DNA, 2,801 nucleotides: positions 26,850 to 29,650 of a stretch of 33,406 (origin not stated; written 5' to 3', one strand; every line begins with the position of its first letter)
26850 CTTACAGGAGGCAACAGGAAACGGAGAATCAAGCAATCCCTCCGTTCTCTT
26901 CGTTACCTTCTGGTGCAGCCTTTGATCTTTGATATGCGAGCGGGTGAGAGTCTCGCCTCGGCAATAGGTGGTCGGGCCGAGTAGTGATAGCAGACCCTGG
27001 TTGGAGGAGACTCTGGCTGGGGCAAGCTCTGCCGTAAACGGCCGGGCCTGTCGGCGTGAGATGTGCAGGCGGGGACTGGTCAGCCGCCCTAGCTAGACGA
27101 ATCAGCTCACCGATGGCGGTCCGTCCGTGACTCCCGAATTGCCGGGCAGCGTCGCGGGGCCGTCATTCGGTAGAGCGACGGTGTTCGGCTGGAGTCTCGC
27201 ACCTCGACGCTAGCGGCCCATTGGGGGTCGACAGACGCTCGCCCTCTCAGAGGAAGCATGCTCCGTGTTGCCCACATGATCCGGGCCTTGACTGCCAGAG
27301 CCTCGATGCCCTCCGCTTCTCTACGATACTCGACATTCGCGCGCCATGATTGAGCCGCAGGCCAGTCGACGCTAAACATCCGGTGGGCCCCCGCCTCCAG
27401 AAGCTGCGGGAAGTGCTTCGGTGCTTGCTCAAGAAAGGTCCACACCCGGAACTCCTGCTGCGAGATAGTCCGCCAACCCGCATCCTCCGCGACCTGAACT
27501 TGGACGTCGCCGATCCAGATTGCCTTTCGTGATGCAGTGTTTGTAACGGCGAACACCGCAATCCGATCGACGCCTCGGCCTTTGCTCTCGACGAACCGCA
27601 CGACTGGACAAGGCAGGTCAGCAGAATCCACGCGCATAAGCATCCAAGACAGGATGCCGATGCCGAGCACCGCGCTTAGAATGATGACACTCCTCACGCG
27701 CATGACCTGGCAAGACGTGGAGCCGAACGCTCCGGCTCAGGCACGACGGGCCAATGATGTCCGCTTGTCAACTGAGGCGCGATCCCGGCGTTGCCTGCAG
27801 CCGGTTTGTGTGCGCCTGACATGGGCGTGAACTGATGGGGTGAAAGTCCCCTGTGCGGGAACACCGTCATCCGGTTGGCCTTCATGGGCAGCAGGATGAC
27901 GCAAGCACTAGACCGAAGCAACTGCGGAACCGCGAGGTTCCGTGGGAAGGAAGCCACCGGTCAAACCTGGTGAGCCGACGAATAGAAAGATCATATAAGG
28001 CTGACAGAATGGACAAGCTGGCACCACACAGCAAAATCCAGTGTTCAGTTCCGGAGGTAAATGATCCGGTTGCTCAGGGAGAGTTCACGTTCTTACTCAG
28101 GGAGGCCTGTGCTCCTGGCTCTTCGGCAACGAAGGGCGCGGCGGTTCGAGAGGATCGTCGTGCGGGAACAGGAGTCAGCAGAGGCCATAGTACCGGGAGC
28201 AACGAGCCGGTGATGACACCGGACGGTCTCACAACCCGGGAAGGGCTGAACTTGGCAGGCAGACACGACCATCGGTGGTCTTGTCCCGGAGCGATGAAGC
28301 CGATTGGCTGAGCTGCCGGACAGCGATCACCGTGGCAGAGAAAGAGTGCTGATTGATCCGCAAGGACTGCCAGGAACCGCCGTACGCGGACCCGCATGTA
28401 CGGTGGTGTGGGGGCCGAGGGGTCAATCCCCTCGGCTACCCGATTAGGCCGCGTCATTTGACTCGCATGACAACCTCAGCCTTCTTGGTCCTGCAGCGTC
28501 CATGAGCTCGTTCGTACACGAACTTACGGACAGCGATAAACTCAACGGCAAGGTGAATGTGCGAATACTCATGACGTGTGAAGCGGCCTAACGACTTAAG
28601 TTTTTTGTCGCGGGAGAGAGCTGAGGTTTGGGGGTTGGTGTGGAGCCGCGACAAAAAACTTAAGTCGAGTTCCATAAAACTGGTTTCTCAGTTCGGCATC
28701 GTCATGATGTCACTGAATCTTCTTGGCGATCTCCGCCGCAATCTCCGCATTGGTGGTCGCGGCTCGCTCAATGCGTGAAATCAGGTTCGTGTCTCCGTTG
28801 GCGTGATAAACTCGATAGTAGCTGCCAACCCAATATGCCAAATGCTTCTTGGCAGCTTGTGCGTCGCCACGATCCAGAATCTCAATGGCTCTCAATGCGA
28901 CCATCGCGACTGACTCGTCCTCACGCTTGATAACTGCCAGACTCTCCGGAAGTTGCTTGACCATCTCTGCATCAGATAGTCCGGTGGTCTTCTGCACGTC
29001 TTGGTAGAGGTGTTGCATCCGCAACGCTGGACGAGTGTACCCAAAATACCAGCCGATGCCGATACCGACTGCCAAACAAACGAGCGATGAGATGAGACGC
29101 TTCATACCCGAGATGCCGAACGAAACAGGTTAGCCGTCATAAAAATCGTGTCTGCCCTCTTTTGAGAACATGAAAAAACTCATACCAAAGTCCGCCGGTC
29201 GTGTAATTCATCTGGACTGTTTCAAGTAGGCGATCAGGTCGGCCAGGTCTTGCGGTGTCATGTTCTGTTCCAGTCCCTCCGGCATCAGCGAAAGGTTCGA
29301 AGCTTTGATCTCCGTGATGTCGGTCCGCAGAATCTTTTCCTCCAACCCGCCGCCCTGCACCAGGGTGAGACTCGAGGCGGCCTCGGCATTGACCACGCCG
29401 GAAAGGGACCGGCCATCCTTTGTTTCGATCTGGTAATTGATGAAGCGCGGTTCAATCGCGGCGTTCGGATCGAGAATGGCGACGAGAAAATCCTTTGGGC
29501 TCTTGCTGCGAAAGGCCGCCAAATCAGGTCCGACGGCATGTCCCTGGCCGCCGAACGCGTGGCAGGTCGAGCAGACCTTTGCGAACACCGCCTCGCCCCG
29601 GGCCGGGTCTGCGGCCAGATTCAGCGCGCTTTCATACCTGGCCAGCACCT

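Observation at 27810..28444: Compact group II intron ribozyme with no intron-encoded protein, sitting in non-coding DNA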

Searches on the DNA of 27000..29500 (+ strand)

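Call 4: search_rna_families(source=window, start=27000, end=29500, threshold=evalue, max_evalue=1, show_alignments=0)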
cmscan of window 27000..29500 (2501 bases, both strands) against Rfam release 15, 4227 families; matches with E-value up to 1: 3.
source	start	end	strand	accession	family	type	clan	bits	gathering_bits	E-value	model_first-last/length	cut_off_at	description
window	27926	28091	+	RF02001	group-II-D1D4-3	Intron;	CL00102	112.3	32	1.4e-23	1-170/170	no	Group II catalytic intron D1-D4-3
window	28137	28246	+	RF01998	group-II-D1D4-1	Intron;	CL00102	56.7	35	6.3e-09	1-84/84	no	Group II catalytic intron D1-D4-1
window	28375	28444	+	RF00029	Intron_gpII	Intron;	-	43.1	40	1.5e-06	1-77/77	no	Group II catalytic intron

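Call 9: search_dna_similar(query=window:27810-28444:+, collection=plasmids, mode=distant, max_rows=25)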
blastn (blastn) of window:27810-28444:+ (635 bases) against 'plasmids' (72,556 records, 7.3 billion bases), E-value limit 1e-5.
Records with a match: 236; places in all: 249; records where one place covers at least 80% of the query: 0.
Best place of each record, by identity: 95-99% 3; 90-95% 48; 80-90% 36; 60-80% 149.
By first word of the organism name: Klebsiella 72; Escherichia 66; Citrobacter 24; Enterobacter 22; Salmonella 9; Raoultella 7; Aeromonas 5; Providencia 5; Pseudomonas 3; Serratia 3; and 17 more.
By predicted mobility (MOB-suite, as given by PLSDB): conjugative 199; non-mobilizable 24; mobilizable 13.
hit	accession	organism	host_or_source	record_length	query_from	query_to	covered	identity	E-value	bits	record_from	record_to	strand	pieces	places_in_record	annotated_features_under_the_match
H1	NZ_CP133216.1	Thiothrix subterranea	hydrogen sulfide spring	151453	1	295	46%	69.1%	2e-19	104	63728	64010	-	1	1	hypothetical protein (x2)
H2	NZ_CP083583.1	Kovacikia minuta CCNUW1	cell culture,fresh water lake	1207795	11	286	43%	69.4%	5e-14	87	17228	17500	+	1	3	record has no annotation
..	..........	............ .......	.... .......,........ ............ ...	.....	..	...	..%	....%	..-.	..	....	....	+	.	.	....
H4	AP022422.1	Klebsiella sp. STW0522-44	-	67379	11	286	43%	67.8%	2e-7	64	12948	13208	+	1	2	none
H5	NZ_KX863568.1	Citrobacter freundii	environmental; wetland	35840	11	286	43%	67.8%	2e-7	64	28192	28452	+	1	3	none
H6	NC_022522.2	Salmonella enterica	-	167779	11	635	17%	84.9%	2e-6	122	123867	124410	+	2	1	hypothetical protein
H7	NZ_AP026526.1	Klebsiella pneumoniae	whole organism,animal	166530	11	635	17%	84.9%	2e-6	122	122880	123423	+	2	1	none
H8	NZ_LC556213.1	Escherichia coli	-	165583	11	635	17%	84.9%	2e-6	122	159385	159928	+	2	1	hypothetical protein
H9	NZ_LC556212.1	Klebsiella pneumoniae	-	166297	11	635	17%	84.9%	2e-6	122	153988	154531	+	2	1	hypothetical protein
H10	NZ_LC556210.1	Enterobacter cloacae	-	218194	11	635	17%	84.9%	2e-6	122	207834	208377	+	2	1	none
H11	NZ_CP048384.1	Citrobacter freundii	cell culture,environment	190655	11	635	17%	84.9%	2e-6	122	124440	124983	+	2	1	none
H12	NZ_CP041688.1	Chryseobacterium sp. SNU WT5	Rainbow trout,Whole genome ...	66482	361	442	13%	82.1%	3e-10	74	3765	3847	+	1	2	none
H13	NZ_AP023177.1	Paraburkholderia largidicola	Physopelta gutta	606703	565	635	11%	82.4%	5e-8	66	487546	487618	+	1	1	none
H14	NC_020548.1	Azoarcus sp. KH32C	-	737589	562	635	12%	78.9%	8e-6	59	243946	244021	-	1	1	ltrA: group II intron reverse transcriptase/maturase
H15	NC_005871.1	Photobacterium profundum SS9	-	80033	564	635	11%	80.6%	1e-8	68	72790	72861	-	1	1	none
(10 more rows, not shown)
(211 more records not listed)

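Call 11: get_annotated_region(hit=H6, flank=3000)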
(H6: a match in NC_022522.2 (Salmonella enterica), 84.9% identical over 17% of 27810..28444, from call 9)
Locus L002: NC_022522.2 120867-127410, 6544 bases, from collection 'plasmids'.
description: Salmonella enterica subsp. enterica serovar Kentucky plasmid p1643_10, complete sequence
organism: Salmonella enterica (NCBI taxid 192955)
taxonomy: Bacteria; Pseudomonadota; Gammaproteobacteria; Enterobacterales; Enterobacteriaceae; Salmonella; Salmonella enterica
host: -; source: -; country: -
typing (MOB-suite, as given by PLSDB): conjugative; replicon IncC,IncQ1; relaxase MOBH,MOBH; mating-pair formation MPF_F
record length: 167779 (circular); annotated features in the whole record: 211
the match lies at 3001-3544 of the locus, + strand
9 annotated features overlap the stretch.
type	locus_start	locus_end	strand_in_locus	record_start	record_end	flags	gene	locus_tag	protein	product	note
CDS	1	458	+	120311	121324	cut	intI1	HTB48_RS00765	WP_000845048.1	class 1 integron integrase IntI1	-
CDS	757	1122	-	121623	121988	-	-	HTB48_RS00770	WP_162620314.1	hypothetical protein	-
CDS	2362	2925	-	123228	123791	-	-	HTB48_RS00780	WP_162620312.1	hypothetical protein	-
CDS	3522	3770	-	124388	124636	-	-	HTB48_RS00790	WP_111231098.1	hypothetical protein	-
CDS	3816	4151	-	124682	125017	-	-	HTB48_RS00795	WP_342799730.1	DUF1566 domain-containing protein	-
CDS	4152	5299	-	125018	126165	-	-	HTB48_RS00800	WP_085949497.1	IS3 family transposase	-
CDS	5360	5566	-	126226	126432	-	-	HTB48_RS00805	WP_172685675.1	hypothetical protein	-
CDS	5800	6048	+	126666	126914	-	-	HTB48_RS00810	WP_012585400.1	type II toxin-antitoxin system YafQ family toxin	-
CDS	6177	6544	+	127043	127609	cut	-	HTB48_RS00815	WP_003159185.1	recombinase family protein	GO:0006310 - DNA recombination [Evidence IEA]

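Call 12: get_annotated_region(hit=H1, flank=4000)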
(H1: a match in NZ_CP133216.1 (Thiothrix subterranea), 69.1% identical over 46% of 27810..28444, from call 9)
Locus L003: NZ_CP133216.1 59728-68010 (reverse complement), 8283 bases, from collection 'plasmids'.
description: Thiothrix subterranea strain DNT52 plasmid pThsubDNT52_1, complete sequence
organism: Thiothrix subterranea (NCBI taxid 2735563)
taxonomy: Bacteria; Pseudomonadota; Gammaproteobacteria; Thiotrichales; Thiotrichaceae; Thiothrix; Thiothrix subterranea
host: -; source: hydrogen sulfide spring; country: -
typing (MOB-suite, as given by PLSDB): non-mobilizable
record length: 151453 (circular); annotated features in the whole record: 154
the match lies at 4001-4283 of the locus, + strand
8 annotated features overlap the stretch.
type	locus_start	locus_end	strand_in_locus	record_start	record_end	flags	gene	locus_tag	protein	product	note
CDS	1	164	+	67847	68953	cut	-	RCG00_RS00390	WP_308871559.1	HlyD family efflux transporter periplasmic adaptor subunit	-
CDS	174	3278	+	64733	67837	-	-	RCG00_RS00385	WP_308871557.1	efflux RND transporter permease subunit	GO:0055085 - transmembrane transport [Evidence IEA]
CDS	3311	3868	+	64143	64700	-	-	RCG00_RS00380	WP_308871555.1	hypothetical protein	-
CDS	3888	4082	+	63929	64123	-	-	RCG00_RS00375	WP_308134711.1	hypothetical protein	-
CDS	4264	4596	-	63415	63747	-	-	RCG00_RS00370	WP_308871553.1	hypothetical protein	-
CDS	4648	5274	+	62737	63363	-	-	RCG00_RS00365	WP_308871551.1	reverse transcriptase domain-containing protein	-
CDS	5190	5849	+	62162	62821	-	-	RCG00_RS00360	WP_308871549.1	group II intron maturase-specific domain-containing protein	-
CDS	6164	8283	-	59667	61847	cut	-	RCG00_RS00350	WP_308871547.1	heavy metal translocating P-type ATPase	GO:0006812 - monoatomic cation transport [Evidence IEA]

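Call 13: get_annotated_region(hit=H3, flank=4000)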
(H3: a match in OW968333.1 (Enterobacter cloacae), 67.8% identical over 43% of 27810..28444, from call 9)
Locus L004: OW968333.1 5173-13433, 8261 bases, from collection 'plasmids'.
description: Enterobacter cloacae isolate 1381 genome assembly, plasmid: P2
organism: Enterobacter cloacae (NCBI taxid 550)
taxonomy: Bacteria; Pseudomonadota; Gammaproteobacteria; Enterobacterales; Enterobacteriaceae; Enterobacter; Enterobacter cloacae
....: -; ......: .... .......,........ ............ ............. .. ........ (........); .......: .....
typing (MOB-suite, as given by PLSDB): mobilizable; replicon IncU,rep_cluster_658; relaxase MOBQ
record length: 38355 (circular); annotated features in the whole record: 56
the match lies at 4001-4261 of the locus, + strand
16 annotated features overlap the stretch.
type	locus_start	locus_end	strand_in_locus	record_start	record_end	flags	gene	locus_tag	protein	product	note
CDS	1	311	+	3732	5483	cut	-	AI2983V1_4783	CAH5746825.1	Mobilization protein A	-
CDS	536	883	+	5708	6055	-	-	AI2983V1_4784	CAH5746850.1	hypothetical protein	-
CDS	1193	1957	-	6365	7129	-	-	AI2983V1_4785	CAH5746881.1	hypothetical protein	-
CDS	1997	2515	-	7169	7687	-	-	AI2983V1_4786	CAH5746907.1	hypothetical protein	-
CDS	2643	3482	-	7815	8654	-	-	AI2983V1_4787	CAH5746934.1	Dihydropteroate synthase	-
predicted_resistance_gene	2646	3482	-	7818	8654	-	sul1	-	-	sulfonamide-resistant dihydropteroate synthase Sul1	predicted by amrfinderplus; class SULFONAMIDE; identity 100.0%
CDS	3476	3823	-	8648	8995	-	-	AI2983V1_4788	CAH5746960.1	Multidrug transporter EmrE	-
predicted_resistance_gene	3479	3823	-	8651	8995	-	qacEdelta1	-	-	quaternary ammonium compound efflux SMR transporter QacE delta 1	predicted by amrfinderplus; class QUATERNARY AMMONIUM; identity 100.0%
CDS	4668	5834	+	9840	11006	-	-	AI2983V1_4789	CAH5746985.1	Group II intron-encoded protein LtrA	-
CDS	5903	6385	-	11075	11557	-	-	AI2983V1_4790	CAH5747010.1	Dihydrofolate reductase type 1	-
predicted_resistance_gene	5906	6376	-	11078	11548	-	dfrA14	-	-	trimethoprim-resistant dihydrofolate reductase DfrA14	predicted by amrfinderplus; class TRIMETHOPRIM; identity 100.0%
CDS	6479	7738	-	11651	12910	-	-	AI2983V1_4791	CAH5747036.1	Bicyclomycin resistance protein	-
predicted_resistance_gene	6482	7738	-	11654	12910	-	cmlA5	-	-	chloramphenicol efflux MFS transporter CmlA5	predicted by amrfinderplus; class PHENICOL; identity 100.0%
CDS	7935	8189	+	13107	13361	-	-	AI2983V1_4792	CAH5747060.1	hypothetical protein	-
CDS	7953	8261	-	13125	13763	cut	-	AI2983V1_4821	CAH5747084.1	AAC(6')-Ib9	-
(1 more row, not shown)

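Call 14: search_rna_families(sources=[L002, L003, L004], threshold=gathering)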
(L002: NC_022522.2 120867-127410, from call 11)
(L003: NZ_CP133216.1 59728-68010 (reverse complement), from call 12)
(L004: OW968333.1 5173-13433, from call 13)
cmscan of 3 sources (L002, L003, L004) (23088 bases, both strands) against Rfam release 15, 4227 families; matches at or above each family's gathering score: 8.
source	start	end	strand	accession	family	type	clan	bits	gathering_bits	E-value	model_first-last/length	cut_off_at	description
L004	4092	4257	+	RF02001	group-II-D1D4-3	Intron;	CL00102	135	32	3.8e-28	1-170/170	no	Group II catalytic intron D1-D4-3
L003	4104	4270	+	RF02001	group-II-D1D4-3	Intron;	CL00102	118.8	32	3.2e-24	1-170/170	no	Group II catalytic intron D1-D4-3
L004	4379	4474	+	RF01998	group-II-D1D4-1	Intron;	CL00102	66.8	35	2.9e-10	1-84/84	no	Group II catalytic intron D1-D4-1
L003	4396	4490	+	RF01998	group-II-D1D4-1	Intron;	CL00102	54.5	35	1.7e-07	1-84/84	no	Group II catalytic intron D1-D4-1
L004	5834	5903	+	RF00029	Intron_gpII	Intron;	-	50.2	40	2.6e-07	1-77/77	no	Group II catalytic intron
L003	5852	5921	+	RF00029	Intron_gpII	Intron;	-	48.8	40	5.7e-07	1-77/77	no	Group II catalytic intron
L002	3475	3544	+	RF00029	Intron_gpII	Intron;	-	45.9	40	2.9e-06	1-77/77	no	Group II catalytic intron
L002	3092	3285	+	RF02001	group-II-D1D4-3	Intron;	CL00102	42.7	32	9.7e-06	1-170/170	no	Group II catalytic intron D1-D4-3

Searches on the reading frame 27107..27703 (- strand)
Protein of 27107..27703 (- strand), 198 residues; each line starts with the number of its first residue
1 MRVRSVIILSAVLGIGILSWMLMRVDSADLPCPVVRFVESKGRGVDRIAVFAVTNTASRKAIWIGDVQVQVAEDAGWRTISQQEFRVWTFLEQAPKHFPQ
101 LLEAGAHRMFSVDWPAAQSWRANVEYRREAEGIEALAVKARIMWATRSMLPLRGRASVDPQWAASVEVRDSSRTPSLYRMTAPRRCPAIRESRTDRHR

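Call 6: search_protein_families(library=pfam, proteins=[window:27107-27703:-], max_evalue=0.001)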
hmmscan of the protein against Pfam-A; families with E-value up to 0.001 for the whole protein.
window:27107-27703:- (198 aa): 0 families

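Call 66: search_protein_families(library=pfam, proteins=[window:27107-27703:-], max_evalue=0.01)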
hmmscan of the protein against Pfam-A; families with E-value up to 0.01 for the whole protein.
window:27107-27703:- (198 aa): 0 families

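Call 80: find_encoding_contigs(protein=window:27107-27703:-, flank=10000, max_places=10)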
Protein window:27107-27703:- (198 aa): no gene with exactly this product is on record in the collection.

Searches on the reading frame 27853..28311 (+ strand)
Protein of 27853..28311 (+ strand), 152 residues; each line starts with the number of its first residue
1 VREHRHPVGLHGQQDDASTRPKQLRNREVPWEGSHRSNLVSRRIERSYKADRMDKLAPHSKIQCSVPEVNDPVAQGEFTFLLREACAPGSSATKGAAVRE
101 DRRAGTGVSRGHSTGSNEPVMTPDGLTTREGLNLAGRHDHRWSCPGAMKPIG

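Call 6: search_protein_families(library=pfam, proteins=[window:27853-28311:+], max_evalue=0.001)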
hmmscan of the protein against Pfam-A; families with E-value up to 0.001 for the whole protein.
window:27853-28311:+ (152 aa): 0 families

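Call 79: find_encoding_contigs(protein=window:27853-28311:+, flank=10000, max_places=10)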
Protein window:27853-28311:+ (152 aa): no gene with exactly this product is on record in the collection.

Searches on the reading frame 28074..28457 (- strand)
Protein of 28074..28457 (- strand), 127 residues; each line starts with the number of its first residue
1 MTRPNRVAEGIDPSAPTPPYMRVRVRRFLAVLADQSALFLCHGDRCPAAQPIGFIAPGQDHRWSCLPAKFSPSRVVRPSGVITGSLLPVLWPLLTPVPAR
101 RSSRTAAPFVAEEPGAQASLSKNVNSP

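Call 78: find_encoding_contigs(protein=window:28074-28457:-, flank=10000, max_places=10)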
Protein window:28074-28457:- (127 aa): no gene with exactly this product is on record in the collection.

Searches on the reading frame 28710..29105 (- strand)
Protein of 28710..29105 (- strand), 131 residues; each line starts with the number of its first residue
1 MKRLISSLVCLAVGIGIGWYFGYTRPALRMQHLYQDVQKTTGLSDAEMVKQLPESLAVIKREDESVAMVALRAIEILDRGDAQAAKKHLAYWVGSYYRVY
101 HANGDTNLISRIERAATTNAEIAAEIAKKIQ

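Call 6: search_protein_families(library=pfam, proteins=[window:28710-29105:-], max_evalue=0.001)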
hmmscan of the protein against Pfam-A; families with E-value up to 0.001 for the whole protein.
window:28710-29105:- (131 aa): 0 families

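Call 10: find_encoding_contigs(protein=window:28710-29105:-, flank=10000, max_places=6)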
Protein window:28710-29105:- (131 aa): 1 contig read that carries it; 1 place shown.
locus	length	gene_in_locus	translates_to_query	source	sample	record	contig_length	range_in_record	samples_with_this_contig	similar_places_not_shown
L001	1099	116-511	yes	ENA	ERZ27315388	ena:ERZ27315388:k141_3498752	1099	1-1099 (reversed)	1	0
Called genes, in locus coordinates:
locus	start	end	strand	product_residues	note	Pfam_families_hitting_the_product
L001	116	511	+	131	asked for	-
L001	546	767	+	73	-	-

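Call 66: search_protein_families(library=pfam, proteins=[window:28710-29105:-], max_evalue=0.01)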
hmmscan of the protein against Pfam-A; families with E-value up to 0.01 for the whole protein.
window:28710-29105:- (131 aa): 0 families
